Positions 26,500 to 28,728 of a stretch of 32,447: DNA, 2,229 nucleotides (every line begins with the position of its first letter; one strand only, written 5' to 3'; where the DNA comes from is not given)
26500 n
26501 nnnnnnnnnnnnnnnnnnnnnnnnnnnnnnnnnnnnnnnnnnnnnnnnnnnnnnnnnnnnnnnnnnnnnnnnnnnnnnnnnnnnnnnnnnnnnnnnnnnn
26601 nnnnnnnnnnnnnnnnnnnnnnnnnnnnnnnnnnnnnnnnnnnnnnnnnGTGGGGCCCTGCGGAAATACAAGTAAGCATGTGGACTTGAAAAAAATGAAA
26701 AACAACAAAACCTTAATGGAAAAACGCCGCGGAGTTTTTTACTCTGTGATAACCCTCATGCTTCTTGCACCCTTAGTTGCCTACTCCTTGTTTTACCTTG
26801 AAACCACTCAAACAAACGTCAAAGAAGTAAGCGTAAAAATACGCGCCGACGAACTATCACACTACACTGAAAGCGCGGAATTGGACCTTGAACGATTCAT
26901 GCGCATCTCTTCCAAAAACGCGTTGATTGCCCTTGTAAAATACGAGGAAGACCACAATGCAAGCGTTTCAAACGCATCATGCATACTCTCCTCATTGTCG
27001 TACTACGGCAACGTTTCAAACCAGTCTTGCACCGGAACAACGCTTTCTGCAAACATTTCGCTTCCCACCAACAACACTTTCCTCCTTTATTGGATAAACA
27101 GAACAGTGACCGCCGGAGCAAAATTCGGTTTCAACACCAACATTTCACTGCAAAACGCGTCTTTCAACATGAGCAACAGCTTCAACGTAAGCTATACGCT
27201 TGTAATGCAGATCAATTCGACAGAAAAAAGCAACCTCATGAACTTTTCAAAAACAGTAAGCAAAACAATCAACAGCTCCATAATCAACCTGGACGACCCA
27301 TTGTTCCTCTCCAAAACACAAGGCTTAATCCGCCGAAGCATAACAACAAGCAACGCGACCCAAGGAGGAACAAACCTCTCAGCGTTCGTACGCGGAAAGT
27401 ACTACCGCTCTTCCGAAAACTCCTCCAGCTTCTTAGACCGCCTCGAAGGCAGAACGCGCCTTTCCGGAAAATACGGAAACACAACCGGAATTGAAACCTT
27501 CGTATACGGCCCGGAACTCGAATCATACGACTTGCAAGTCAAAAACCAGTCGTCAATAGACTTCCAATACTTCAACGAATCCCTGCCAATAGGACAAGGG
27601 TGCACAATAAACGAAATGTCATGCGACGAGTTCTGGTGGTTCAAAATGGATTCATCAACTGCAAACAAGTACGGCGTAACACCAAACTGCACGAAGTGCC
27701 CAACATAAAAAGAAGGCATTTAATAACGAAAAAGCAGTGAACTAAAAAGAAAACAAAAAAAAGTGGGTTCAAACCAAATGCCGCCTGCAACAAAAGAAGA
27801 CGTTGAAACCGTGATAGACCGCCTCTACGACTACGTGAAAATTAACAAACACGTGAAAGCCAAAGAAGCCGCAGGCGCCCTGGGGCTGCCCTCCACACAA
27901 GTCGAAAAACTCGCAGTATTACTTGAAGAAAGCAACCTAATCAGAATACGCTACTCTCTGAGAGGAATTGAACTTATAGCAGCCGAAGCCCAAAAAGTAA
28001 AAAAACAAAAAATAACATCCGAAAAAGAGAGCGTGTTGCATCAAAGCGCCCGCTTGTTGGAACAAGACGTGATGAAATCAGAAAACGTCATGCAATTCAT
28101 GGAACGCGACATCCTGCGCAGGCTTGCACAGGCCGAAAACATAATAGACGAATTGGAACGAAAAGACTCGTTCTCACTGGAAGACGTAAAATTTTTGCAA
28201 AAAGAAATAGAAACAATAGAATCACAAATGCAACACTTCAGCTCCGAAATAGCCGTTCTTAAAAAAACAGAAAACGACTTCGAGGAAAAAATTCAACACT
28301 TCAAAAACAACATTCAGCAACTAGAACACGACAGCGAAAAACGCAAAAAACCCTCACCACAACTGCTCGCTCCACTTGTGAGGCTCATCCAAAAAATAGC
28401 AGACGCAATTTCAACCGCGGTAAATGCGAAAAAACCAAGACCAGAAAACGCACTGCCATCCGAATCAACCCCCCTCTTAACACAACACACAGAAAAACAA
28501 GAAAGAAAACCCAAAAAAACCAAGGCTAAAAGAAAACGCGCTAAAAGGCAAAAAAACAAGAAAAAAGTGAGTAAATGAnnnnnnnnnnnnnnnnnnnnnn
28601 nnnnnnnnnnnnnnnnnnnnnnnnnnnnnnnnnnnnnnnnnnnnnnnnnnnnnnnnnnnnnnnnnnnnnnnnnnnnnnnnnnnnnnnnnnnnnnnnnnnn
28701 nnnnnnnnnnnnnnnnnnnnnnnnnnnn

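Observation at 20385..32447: Tad/Epd-like archaeal type IV filament locus with six prepilin-like genes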

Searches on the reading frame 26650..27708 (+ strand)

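Call 4: search_protein_families(library=pfam, max_evalue=0.01, proteins=[window:26650-27708:+])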
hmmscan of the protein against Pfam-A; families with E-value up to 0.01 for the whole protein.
window:26650-27708:+ (352 aa): 0 families

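Call 16: search_protein_families(library=ncbifam, max_evalue=0.01, proteins=[window:26650-27708:+])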
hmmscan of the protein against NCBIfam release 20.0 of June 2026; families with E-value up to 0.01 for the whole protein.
window:26650-27708:+ (352 aa): 0 families

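Call 33: search_protein_families(library=pfam, max_evalue=10, proteins=[window:26722-27708:+])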
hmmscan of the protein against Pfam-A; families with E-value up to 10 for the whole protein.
window:26722-27708:+ (328 aa): 1 family
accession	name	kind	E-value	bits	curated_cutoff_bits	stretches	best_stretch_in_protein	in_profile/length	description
PF24378.1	DUF7534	-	0.32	11.7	28.4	1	7-27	32-52/57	Family of unknown function (DUF7534)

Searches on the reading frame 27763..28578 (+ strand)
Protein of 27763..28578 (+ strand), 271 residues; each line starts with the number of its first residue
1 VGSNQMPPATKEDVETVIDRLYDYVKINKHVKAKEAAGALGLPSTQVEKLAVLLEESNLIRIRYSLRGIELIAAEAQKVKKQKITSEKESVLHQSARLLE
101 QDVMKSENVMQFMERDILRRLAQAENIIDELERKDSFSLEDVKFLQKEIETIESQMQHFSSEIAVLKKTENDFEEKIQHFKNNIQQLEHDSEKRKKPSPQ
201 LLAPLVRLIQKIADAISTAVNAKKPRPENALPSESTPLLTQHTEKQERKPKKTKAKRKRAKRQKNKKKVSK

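Call 4: search_protein_families(library=pfam, max_evalue=0.01, proteins=[window:27763-28578:+])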
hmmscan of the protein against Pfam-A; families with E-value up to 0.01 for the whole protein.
window:27763-28578:+ (271 aa): 1 family
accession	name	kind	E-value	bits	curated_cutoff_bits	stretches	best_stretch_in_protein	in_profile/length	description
PF10046.14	BLOC1_2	-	0.0022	18.8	33.4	1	145-217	4-75/96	Biogenesis of lysosome-related organelles complex-1 subunit 2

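Call 16: search_protein_families(library=ncbifam, max_evalue=0.01, proteins=[window:27763-28578:+])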
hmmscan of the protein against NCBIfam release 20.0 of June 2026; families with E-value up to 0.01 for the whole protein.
window:27763-28578:+ (271 aa): 0 families

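Call 33: search_protein_families(library=pfam, max_evalue=10, proteins=[window:27763-28578:+])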
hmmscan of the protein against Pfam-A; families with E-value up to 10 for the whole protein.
window:27763-28578:+ (271 aa): 8 families
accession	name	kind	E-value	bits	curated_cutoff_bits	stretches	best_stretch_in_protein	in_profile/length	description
PF10046.14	BLOC1_2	-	0.0022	18.8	33.4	1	145-217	4-75/96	Biogenesis of lysosome-related organelles complex-1 subunit 2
PF11236.13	DUF3037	-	0.032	14.9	22.6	1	142-227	27-100/118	Protein of unknown function (DUF3037)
PF08588.16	Duc1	-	0.048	14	25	1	185-269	109-184/246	Domain of unknown function at the cortex 1 (Duc1)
PF05377.16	FlaC_arch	-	0.06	14.2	27.8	1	149-187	2-40/55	Flagella accessory protein C (FlaC)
PF13675.11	PilJ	-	0.12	12.9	26.6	1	166-240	40-108/114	Type IV pili methyl-accepting chemotaxis transducer N-term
PF05478.16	Prominin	-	0.38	9.2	34.3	1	123-190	217-289/799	Prominin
PF06103.16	DUF948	-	4.6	7.9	37.2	0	145-186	31-72/89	Bacterial protein of unknown function (DUF948)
PF07889.17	DUF1664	-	6.2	7.3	34.6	1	145-203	50-108/124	Protein of unknown function (DUF1664)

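Call 42: find_homologous_proteins(query=window:27763-28578:+, max_evalue=0.001)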
Query window:27763-28578:+ (271 aa): 14 proteins with E <= 0.001 among 2786 candidates.
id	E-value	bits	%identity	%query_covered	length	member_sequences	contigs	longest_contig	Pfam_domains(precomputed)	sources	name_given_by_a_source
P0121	2.1e-156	537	100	98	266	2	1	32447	-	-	-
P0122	3.7e-43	166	46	78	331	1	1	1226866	PF19220.7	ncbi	-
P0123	7.9e-35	139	44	65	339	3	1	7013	-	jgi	-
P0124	1.2e-34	138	44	66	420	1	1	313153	-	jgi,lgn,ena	-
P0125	3.9e-34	137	42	66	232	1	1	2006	-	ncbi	ncbi:MAG: hypothetical protein V1811_03440, partial [Candidatus Micrarchaeota archaeon]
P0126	6.1e-33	133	40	65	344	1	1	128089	-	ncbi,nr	ncbi:Uncharacterised protein [Candidatus Norongarragalina meridionalis]|nr:Uncharacterised protein [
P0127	8.2e-33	132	43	65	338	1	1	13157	-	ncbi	ncbi:MAG: hypothetical protein V1881_02435 [Candidatus Micrarchaeota archaeon]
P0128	1.1e-31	129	43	66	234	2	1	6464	-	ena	-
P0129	2.1e-31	128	42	65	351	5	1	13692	-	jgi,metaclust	metaclust:\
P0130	2.3e-30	124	36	89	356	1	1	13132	-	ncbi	ncbi:MAG: hypothetical protein QW343_01505 [Candidatus Norongarragalinales archaeon]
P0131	8.7e-30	122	39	82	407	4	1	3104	-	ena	-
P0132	1.2e-29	122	44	58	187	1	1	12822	-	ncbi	ncbi:hypothetical protein COT29_02870, partial [Candidatus Micrarchaeota archaeon CG08_land_8_20_14_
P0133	1.7e-18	85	29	93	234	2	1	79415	-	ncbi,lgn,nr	ncbi:MAG: hypothetical protein NTY90_01610 [Candidatus Micrarchaeota archaeon]|nr:hypothetical prote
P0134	1.4e-5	43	51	22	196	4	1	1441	-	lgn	-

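Call 52: predict_structure(alignment_id=A1)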
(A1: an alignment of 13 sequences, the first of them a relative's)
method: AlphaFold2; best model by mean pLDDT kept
length: 266 residues; sequences in the alignment: 13
mean_pLDDT: 70.8   pTM: 0.29
mean pLDDT of the five models: 70.8, 67.7, 67.3, 67.2, 64.9
residues with pLDDT >= 90: 34; 70-90: 131; 50-70: 37; < 50: 64
segments of 3 or more residues with pLDDT < 50: 1-3, 71-82, 219-266
pLDDT, mean of each block of 10 residues (from residue 1): 60 91 89 89 91 87 83 44 59 69 78 88 85 85 89 85 85 86 69 56 77 60 37 33 37 44 43
secondary structure, 60 per line:
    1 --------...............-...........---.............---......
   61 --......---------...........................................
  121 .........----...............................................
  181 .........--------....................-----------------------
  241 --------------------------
elements in order: H9-23 E25-27 H28-35 H39-51 E55-60 E63-68 H78-129 H134-189 H198-217

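Call 54: fold_search(model_id=the predicted structure, library=pdb)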
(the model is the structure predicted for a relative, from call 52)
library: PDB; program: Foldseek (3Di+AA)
matches with E <= 10: 1568; with E <= 0.001: 0
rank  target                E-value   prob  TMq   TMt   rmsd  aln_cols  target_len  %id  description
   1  3cta                  1.7e-03  1.00  0.20  0.28   2.1        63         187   17  Crystal structure of riboflavin kinase from Thermoplasma acidophilum (released 2008-04-29)
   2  5k5q_A                2.9e-03  1.00  0.23  0.62  12.7        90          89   17  Structure of AspA-DNA complex: novel centromere bindng protein-centromere complex (released 2016-06-01)
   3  4kmf_A                3.7e-03  1.00  0.21  0.86   1.2        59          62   17  Crystal structure of Zalpha domain from Carassius auratus PKZ in complex with Z-DNA (released 2013-07-03)
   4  1s3j_A                3.7e-03  1.00  0.22  0.38  15.9       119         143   18  X-ray crystal structure of YusO protein from Bacillus subtilis (released 2004-04-13)
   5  2dk5_MODEL_1_A        4.0e-03  1.00  0.22  0.59   8.0        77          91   16  Solution structure of Winged-Helix domain in RNA polymerase III 39KDa polypeptide (released 2006-10-06)
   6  5k5q_C                4.0e-03  1.00  0.22  0.58  12.2        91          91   14  Structure of AspA-DNA complex: novel centromere bindng protein-centromere complex (released 2016-06-01)
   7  6xjf_G                4.0e-03  1.00  0.19  0.42  12.3       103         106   16  X-ray crystal structure of Pyrococcus furiosus general transcription factor TFE-alpha (SeMet labeled protein) (released 2020-07-08)
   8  3cuq_B                4.3e-03  1.00  0.22  0.29   2.0        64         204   14  Integrated structural and functional model of the human ESCRT-II complex (released 2008-11-04)
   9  2htj                  4.5e-03  1.00  0.21  0.63   3.8        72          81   17  NMR structure of E.coli PapI (released 2007-01-30)
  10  6xjf_A                4.5e-03  1.00  0.19  0.45  11.9       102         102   16  X-ray crystal structure of Pyrococcus furiosus general transcription factor TFE-alpha (SeMet labeled protein) (released 2020-07-08)
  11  4rs8_B                4.8e-03  1.00  0.21  0.61  10.6        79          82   15  Apo structure of novel pNOB8 plasmid centromere binding protein (released 2015-09-16)
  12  2eth_A                4.8e-03  1.00  0.22  0.40  18.9       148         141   18  Crystal structure of a marr-like transcriptional regulator (tm0816) from thermotoga maritima at 2.50 A resolution (released 2005-11-08)
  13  5trd_A                5.2e-03  1.00  0.19  0.23   2.8        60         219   17  Structure of RbkR (Riboflavin Kinase) from Thermoplasma acidophilum determined in complex with CTP and its cognate DNA (released 2016-11-23)
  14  6pln_B                5.2e-03  1.00  0.19  0.45  12.2        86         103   16  X-ray crystal structure of Pyrococcus furiosus general transcription factor TFE-alpha (released 2020-07-08)
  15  5jls                  5.5e-03  0.99  0.21  0.39  18.8       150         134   13  Crystal Structure of Adhesin competence repressor (AdcR) from Streptococcus pyogenes (C-terminally His tagged) (released 2017-05-03)
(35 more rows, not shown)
